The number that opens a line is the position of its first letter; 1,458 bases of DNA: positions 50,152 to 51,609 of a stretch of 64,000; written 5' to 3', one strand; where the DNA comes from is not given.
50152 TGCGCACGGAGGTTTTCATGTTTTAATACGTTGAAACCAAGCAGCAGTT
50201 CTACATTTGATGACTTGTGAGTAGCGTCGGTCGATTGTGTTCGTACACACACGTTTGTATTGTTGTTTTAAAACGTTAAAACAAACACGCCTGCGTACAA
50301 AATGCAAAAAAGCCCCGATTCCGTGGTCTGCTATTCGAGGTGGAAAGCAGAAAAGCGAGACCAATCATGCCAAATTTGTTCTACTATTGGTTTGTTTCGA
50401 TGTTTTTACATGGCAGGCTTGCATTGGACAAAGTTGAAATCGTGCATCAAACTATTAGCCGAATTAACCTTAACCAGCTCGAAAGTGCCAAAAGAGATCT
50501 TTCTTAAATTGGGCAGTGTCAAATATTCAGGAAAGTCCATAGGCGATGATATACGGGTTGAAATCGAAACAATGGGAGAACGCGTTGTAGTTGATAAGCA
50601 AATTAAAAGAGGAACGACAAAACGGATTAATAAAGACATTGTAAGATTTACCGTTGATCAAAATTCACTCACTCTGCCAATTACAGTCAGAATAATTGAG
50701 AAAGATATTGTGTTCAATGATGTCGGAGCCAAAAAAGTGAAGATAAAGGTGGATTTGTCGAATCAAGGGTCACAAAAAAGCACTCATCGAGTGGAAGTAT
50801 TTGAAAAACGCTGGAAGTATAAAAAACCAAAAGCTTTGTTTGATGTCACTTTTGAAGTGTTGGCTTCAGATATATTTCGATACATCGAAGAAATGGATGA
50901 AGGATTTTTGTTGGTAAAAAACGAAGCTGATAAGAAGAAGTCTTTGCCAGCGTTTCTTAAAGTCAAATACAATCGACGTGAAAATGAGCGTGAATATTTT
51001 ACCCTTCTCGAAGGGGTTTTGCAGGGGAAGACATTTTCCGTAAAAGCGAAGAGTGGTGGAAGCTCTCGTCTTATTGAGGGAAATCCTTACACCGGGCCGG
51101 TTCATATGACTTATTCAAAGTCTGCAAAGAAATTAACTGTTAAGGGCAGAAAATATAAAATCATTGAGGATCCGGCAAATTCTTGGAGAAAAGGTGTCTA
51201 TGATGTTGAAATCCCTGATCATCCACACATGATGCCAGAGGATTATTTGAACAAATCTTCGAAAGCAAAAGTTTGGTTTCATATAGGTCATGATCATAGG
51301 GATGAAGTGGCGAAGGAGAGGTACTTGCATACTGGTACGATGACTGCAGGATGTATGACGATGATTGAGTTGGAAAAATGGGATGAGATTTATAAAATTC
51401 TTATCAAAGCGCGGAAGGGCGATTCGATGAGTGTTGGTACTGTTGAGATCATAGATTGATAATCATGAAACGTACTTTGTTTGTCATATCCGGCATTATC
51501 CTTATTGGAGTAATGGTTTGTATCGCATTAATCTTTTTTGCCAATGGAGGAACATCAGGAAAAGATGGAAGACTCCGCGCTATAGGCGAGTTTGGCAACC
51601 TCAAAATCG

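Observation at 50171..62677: The 18-nt palindrome marks nearly every gene-block boundary in the last 14 kb and was not seen in the first 50 kb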

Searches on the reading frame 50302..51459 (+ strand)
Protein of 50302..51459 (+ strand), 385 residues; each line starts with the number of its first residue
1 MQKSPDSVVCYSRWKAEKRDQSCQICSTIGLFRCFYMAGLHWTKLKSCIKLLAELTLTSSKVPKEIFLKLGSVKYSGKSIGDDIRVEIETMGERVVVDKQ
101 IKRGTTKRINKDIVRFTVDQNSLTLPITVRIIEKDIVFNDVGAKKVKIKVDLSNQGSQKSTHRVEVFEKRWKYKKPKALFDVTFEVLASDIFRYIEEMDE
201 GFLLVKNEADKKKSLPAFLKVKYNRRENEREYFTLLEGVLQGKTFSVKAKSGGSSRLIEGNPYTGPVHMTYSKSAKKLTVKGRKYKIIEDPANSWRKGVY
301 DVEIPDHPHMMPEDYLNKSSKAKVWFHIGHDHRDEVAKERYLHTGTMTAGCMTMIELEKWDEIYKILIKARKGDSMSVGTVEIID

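Call 14: search_protein_families(library=pfam, proteins=[window:50302-51459:+])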
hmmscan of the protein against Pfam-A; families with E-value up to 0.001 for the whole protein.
window:50302-51459:+ (385 aa): 0 families

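Call 62: search_protein_families(library=ncbifam, proteins=[window:50410-51459:+], max_evalue=0.001)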
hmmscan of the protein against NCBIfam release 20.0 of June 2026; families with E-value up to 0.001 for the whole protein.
window:50410-51459:+ (349 aa): 0 families

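Call 79: search_protein_families(library=pfam, proteins=[window:50410-51459:+], max_evalue=0.01)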
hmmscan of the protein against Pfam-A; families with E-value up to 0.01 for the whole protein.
window:50410-51459:+ (349 aa): 0 families
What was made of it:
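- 50361..52414 (+): Inserted segment carrying orfA (about 50410-51459) and orfB (51456-52376). No Pfam or NCBIfam family. GC 0.385 and 0.412. No families found in calls 14, 62 and 79.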
